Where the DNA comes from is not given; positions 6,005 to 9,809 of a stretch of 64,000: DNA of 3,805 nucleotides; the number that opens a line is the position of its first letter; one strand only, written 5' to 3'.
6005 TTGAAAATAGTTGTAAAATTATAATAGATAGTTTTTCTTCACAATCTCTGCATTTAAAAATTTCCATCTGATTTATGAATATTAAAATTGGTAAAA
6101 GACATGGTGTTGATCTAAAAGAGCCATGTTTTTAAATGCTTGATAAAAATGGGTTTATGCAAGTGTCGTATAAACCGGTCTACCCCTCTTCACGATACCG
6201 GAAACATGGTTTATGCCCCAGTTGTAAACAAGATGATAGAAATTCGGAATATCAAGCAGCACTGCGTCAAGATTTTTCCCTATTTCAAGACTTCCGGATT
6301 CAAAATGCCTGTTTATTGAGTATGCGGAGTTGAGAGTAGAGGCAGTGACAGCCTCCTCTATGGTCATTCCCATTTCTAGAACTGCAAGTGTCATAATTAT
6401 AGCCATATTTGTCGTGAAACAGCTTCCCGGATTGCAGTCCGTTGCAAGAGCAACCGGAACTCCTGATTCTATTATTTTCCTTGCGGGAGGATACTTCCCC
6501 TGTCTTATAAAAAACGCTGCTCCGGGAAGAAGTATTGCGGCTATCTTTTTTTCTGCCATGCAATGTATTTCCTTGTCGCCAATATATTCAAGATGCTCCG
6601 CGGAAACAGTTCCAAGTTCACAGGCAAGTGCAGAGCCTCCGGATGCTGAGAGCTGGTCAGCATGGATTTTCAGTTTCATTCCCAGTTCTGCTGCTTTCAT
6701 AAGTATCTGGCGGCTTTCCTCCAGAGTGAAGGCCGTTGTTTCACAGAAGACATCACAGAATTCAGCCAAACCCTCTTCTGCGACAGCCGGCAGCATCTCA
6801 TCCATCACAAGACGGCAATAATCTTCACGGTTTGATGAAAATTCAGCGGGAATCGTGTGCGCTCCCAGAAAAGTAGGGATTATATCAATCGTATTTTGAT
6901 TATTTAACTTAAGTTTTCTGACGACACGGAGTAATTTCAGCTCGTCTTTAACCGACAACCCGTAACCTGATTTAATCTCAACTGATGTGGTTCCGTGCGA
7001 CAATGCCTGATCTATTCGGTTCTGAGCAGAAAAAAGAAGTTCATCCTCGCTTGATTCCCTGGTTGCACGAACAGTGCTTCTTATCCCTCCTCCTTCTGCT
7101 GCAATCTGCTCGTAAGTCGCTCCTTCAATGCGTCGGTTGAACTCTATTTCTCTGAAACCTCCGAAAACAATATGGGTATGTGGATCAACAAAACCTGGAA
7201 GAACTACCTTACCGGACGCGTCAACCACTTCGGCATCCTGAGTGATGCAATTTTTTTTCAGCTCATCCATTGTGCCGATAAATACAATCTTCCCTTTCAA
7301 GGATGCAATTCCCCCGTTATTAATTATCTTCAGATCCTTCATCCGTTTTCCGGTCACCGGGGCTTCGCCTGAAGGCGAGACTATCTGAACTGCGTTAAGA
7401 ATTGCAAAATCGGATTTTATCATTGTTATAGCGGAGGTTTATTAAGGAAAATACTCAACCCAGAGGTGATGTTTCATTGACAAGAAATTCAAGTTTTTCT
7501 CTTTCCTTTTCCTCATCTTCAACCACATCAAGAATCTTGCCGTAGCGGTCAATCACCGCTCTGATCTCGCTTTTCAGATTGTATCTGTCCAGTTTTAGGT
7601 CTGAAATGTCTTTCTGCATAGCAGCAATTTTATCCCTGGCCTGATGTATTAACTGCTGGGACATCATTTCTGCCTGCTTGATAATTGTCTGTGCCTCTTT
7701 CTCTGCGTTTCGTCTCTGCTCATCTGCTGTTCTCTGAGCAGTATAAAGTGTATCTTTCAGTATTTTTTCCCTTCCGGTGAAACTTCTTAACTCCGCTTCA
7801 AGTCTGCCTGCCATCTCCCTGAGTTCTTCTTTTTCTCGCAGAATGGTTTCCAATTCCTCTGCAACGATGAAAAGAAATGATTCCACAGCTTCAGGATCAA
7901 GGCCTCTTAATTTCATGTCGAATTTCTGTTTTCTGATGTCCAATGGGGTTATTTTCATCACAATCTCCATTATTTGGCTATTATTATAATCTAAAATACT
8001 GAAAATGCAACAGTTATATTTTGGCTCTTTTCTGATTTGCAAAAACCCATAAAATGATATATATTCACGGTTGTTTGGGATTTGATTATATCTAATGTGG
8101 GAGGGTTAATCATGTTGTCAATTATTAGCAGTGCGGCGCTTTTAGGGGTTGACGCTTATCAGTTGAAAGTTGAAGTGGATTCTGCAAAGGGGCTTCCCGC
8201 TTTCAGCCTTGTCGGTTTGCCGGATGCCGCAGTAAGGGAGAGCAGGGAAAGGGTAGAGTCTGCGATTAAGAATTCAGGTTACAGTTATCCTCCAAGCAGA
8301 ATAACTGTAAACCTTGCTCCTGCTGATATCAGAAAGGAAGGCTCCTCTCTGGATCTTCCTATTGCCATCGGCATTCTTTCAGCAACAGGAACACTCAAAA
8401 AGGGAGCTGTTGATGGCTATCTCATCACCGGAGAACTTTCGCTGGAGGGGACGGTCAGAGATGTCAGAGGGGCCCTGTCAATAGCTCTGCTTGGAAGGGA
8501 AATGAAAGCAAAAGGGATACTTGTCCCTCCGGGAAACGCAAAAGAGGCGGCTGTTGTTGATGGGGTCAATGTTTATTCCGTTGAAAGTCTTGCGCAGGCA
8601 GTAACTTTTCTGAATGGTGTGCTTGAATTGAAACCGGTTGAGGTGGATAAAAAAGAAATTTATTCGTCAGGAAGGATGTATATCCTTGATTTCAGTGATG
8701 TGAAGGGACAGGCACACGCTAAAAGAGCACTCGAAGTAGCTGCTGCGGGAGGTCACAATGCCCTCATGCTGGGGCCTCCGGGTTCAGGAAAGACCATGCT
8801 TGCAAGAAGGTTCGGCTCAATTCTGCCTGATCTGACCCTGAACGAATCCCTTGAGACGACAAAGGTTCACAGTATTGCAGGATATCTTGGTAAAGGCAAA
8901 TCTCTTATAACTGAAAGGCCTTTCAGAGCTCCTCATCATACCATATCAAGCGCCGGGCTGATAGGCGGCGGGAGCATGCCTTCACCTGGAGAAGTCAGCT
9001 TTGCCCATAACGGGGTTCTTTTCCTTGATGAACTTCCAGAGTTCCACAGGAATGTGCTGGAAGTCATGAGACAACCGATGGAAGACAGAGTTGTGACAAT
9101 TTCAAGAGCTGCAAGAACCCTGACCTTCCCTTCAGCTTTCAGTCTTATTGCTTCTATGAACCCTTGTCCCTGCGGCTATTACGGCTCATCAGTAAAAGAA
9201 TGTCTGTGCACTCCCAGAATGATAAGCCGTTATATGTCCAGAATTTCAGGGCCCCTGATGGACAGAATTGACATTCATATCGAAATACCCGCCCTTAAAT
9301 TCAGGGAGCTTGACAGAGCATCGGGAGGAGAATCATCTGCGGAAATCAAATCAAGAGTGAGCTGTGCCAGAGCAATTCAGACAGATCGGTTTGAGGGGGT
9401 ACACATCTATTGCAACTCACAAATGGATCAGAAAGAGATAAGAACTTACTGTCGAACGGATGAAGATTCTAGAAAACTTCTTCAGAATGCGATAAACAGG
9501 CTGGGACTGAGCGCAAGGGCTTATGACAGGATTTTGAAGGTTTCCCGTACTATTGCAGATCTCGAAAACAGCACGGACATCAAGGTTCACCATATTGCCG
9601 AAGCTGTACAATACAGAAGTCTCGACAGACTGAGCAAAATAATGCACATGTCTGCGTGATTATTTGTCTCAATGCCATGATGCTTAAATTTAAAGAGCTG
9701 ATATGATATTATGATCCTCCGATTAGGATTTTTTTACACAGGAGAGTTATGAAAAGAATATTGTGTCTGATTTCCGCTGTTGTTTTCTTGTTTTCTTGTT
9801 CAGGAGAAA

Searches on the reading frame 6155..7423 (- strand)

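Call 76: search_protein_families(library=pfam, proteins=[window:6155-7423:-], max_evalue=0.00001)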
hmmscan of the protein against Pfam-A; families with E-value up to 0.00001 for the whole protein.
window:6155-7423:- (422 aa): 2 families
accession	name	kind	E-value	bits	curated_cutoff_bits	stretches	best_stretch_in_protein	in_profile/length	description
PF07969.17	Amidohydro_3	-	3.6e-22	79.9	29.7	2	123-392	151-446/472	Amidohydrolase family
PF01979.26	Amidohydro_1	-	1.1e-19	71.3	25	1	73-414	1-342/345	Amidohydrolase family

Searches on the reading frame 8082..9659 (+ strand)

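Call 76: search_protein_families(library=pfam, proteins=[window:8082-9659:+], max_evalue=0.00001)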
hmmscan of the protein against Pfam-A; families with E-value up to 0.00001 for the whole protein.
window:8082-9659:+ (525 aa): 5 families
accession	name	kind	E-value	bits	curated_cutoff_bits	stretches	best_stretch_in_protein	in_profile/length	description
PF01078.27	Mg_chelatase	-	2.8e-95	318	20.3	1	203-409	1-206/207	Magnesium chelatase, subunit ChlI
PF13541.12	ChlI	-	1.5e-44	151.2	27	1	30-152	1-121/121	Subunit ChlI of Mg-chelatase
PF13335.12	Mg_chelatase_C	-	1e-34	119.4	26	1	416-512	1-94/94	Magnesium chelatase, subunit ChlI C-terminal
PF07728.20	AAA_5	-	2.1e-11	44.4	22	1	227-366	2-126/139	AAA domain (dynein-related subfamily)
PF00493.29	MCM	-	2.9e-07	30.3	23.3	0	302-367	114-178/224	MCM P-loop domain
